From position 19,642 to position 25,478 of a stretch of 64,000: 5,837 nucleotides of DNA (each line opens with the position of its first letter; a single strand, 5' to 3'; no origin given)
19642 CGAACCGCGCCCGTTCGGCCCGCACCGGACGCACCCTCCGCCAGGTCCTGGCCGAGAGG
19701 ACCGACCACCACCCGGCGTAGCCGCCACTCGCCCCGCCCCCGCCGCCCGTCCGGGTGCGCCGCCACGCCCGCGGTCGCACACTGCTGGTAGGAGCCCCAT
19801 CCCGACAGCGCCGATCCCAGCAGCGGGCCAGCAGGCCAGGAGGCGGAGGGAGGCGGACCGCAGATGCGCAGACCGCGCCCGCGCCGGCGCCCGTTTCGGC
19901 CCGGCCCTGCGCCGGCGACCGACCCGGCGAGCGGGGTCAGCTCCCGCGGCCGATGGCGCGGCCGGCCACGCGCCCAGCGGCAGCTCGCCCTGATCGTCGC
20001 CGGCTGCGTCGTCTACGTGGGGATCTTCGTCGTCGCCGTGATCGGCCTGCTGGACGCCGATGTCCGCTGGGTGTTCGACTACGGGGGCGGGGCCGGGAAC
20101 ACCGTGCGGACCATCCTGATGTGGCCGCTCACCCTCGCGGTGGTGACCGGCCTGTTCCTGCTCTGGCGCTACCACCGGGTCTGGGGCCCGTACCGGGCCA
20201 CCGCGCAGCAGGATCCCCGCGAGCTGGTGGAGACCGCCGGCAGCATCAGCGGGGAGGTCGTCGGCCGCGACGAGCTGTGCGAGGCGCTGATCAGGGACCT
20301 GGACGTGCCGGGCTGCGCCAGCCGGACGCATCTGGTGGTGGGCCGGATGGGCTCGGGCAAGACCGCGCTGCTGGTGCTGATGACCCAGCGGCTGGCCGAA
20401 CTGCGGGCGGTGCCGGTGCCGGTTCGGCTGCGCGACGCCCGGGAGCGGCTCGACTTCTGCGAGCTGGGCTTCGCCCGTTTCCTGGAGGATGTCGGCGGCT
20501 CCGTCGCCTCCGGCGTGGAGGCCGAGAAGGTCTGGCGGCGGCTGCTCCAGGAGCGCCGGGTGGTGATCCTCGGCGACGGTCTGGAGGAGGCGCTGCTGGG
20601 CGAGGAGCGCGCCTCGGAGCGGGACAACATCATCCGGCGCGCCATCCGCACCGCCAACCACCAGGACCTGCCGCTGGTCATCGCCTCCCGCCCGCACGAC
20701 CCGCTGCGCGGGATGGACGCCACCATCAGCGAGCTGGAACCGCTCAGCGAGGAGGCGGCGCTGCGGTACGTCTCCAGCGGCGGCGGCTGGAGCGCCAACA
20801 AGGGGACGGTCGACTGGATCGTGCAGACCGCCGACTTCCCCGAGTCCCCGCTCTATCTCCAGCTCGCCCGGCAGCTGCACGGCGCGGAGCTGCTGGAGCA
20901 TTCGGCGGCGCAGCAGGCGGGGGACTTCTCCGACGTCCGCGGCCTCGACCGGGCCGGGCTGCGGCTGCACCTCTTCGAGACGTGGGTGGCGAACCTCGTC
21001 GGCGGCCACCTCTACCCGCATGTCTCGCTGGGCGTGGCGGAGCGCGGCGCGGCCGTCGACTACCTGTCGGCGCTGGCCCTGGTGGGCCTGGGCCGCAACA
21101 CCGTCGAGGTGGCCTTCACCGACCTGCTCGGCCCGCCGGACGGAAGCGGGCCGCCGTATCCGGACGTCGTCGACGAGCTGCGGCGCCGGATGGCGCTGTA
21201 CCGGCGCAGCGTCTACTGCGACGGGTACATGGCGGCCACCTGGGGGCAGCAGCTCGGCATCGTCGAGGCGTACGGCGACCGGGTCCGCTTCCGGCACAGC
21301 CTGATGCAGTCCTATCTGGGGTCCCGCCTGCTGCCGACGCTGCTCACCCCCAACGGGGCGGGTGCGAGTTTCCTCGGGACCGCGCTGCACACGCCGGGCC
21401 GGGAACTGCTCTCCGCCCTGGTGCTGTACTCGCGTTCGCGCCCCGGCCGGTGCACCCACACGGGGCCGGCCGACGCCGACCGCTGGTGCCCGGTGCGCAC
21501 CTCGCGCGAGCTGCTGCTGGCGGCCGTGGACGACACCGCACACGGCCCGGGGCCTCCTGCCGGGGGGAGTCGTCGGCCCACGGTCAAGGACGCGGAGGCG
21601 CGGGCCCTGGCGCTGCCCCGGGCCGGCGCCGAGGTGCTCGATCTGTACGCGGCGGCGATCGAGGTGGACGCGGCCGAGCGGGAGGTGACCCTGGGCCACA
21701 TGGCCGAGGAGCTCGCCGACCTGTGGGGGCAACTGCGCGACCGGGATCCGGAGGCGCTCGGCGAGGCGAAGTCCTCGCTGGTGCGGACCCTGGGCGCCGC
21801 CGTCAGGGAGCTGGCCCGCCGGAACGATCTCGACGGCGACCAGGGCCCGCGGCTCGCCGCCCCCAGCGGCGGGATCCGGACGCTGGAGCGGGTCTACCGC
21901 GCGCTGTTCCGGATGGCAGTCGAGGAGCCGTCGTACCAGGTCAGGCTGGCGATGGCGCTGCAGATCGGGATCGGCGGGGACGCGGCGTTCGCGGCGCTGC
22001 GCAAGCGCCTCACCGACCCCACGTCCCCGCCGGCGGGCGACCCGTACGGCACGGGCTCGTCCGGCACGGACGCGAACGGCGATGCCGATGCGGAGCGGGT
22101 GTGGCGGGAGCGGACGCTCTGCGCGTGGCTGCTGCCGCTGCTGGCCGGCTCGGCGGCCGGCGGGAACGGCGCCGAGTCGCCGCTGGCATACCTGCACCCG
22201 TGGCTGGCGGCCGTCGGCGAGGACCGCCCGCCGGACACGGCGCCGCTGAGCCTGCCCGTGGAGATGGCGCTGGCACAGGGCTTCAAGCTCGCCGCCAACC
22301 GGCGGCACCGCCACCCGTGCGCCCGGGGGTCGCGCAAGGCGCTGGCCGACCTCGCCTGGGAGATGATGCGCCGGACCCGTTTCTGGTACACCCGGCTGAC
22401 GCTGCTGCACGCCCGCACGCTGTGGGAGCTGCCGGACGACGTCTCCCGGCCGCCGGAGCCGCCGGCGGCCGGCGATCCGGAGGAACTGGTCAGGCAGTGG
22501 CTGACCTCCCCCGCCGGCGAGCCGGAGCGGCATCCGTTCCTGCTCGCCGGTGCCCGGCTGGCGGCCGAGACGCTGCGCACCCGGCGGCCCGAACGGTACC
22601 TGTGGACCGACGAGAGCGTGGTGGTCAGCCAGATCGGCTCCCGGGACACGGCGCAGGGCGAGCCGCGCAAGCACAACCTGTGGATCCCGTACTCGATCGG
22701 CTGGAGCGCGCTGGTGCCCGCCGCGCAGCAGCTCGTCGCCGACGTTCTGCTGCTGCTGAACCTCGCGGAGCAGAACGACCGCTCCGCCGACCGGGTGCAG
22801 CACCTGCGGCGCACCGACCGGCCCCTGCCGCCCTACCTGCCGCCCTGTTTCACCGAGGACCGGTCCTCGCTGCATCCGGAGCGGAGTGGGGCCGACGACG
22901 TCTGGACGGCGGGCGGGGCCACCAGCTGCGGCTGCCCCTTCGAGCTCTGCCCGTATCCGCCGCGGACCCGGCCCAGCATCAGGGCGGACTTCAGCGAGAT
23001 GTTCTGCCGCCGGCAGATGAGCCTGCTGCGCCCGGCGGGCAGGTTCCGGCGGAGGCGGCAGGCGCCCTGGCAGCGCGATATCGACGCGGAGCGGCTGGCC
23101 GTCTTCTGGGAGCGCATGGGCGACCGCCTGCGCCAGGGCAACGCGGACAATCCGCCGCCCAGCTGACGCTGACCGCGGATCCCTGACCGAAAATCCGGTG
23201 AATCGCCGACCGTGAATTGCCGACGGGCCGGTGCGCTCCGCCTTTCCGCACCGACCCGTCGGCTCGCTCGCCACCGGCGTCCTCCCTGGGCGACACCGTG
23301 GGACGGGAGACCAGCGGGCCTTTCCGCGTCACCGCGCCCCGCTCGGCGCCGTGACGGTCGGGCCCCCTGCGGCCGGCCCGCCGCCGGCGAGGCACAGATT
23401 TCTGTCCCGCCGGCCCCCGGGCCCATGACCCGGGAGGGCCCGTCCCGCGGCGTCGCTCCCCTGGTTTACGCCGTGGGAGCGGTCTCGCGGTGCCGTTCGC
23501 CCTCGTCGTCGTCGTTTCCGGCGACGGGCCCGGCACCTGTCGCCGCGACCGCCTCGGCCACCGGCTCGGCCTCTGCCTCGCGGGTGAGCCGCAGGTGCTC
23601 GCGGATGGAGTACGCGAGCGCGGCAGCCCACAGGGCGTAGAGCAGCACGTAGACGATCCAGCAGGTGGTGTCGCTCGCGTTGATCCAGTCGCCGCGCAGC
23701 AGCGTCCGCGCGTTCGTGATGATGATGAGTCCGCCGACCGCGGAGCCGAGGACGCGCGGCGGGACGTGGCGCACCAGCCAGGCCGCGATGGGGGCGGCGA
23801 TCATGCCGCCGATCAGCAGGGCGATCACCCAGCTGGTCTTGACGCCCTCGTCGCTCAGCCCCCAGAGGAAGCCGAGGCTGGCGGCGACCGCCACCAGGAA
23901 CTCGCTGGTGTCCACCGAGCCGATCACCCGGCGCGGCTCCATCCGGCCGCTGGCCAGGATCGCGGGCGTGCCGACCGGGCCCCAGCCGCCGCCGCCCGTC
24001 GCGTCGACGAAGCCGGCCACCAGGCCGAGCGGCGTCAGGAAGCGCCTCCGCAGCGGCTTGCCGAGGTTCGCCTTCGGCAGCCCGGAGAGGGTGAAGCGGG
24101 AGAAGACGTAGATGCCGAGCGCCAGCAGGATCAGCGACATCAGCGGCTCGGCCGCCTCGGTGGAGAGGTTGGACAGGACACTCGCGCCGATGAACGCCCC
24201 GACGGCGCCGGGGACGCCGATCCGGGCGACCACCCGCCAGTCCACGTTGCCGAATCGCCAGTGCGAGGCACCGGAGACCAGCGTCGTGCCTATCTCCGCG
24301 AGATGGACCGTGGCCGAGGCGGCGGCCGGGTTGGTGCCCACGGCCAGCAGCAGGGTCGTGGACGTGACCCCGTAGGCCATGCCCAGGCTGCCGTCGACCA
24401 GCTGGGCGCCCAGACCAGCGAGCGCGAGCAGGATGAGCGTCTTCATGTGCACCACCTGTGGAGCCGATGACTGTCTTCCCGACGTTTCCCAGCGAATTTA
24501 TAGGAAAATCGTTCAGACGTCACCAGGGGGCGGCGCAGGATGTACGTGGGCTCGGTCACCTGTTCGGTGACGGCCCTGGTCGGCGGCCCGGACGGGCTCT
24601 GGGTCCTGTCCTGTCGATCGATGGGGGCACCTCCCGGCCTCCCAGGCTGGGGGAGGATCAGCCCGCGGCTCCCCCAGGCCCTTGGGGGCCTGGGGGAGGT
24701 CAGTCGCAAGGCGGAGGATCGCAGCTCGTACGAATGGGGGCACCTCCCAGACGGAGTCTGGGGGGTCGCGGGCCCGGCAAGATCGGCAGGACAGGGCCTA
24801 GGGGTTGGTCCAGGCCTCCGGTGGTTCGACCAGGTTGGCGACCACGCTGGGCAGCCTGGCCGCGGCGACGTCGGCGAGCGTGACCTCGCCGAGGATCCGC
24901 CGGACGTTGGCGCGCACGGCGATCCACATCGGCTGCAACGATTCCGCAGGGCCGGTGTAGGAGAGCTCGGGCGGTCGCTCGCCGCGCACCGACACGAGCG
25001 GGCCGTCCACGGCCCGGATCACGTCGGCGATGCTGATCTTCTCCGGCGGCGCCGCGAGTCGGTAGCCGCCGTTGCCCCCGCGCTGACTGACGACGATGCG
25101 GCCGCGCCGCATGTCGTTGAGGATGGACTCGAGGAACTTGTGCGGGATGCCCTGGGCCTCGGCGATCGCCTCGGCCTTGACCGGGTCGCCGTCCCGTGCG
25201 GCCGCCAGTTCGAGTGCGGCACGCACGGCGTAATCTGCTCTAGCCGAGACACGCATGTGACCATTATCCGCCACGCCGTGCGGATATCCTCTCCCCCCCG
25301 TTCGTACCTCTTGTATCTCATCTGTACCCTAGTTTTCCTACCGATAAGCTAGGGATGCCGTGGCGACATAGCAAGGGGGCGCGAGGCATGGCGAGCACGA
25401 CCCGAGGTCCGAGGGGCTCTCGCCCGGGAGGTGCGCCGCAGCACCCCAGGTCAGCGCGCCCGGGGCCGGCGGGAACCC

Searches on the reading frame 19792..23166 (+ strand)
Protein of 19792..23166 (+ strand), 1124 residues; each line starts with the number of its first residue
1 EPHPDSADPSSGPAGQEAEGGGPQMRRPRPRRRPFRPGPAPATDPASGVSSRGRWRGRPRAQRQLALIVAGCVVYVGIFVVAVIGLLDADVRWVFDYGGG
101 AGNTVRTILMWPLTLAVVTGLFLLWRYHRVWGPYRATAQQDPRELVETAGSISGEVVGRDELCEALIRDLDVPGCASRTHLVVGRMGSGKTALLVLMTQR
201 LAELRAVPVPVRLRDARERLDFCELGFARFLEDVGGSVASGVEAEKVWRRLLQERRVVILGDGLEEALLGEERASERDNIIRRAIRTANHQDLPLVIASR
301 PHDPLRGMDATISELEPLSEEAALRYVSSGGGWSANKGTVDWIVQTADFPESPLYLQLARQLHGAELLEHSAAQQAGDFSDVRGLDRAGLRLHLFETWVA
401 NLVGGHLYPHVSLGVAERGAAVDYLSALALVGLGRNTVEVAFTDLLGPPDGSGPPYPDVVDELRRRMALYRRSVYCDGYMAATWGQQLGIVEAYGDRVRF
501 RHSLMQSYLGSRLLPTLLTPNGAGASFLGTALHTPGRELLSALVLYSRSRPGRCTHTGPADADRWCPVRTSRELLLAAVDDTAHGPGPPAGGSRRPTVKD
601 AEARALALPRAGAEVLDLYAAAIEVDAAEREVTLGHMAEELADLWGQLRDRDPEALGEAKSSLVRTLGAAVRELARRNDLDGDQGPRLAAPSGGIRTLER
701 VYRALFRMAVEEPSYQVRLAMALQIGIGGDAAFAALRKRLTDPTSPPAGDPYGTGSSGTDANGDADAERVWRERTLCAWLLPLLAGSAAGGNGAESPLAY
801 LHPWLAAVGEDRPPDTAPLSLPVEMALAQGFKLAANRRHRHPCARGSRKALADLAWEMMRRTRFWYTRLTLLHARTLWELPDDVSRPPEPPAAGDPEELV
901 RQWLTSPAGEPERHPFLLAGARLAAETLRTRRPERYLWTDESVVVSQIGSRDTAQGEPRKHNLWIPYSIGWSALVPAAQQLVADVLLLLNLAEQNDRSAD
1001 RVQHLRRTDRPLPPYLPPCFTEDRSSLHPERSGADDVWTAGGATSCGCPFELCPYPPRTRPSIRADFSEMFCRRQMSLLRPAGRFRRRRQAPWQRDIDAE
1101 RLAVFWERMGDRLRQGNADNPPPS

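Call 53: search_protein_families(library=pfam, proteins=[window:19792-23166:+], max_evalue=0.001)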
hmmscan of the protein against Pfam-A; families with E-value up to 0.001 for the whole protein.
window:19792-23166:+ (1124 aa): 1 family
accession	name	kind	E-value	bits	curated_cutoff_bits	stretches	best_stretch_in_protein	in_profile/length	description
PF05729.18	NACHT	-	2.4e-07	31.2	26.7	1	178-328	1-161/167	NACHT domain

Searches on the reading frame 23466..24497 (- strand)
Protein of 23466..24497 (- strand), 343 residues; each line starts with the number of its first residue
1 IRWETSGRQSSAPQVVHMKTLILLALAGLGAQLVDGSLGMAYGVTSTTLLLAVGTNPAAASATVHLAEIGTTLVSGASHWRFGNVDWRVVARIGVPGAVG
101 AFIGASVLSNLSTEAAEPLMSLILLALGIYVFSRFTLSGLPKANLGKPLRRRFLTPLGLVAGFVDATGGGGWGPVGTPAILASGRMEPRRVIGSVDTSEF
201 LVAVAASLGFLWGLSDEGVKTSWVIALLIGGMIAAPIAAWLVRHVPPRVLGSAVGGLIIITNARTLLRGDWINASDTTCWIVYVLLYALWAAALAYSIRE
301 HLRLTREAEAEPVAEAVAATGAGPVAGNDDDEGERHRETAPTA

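Call 54: search_protein_families(library=pfam, proteins=[window:23466-24497:-], max_evalue=0.001)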
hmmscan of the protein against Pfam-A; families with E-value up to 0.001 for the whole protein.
window:23466-24497:- (343 aa): 1 family
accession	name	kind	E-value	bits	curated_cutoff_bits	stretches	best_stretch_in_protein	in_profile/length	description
PF01925.25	TauE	-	1.3e-42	146.5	32.6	1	24-263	1-235/237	Sulfite exporter TauE/SafE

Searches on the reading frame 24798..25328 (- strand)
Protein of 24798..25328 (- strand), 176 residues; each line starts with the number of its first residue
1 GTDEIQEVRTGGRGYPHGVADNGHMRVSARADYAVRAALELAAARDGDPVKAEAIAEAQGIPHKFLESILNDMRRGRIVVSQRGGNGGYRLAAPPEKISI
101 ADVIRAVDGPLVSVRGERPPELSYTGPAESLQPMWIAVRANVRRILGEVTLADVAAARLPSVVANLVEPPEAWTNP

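Call 54: search_protein_families(library=pfam, proteins=[window:24798-25328:-], max_evalue=0.001)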
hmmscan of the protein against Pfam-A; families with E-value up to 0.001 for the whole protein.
window:24798-25328:- (176 aa): 1 family
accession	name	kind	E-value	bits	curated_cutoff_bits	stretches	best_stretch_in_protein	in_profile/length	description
PF02082.26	Rrf2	-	2.3e-34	118.8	30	1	28-156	2-131/132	Iron-dependent Transcriptional regulator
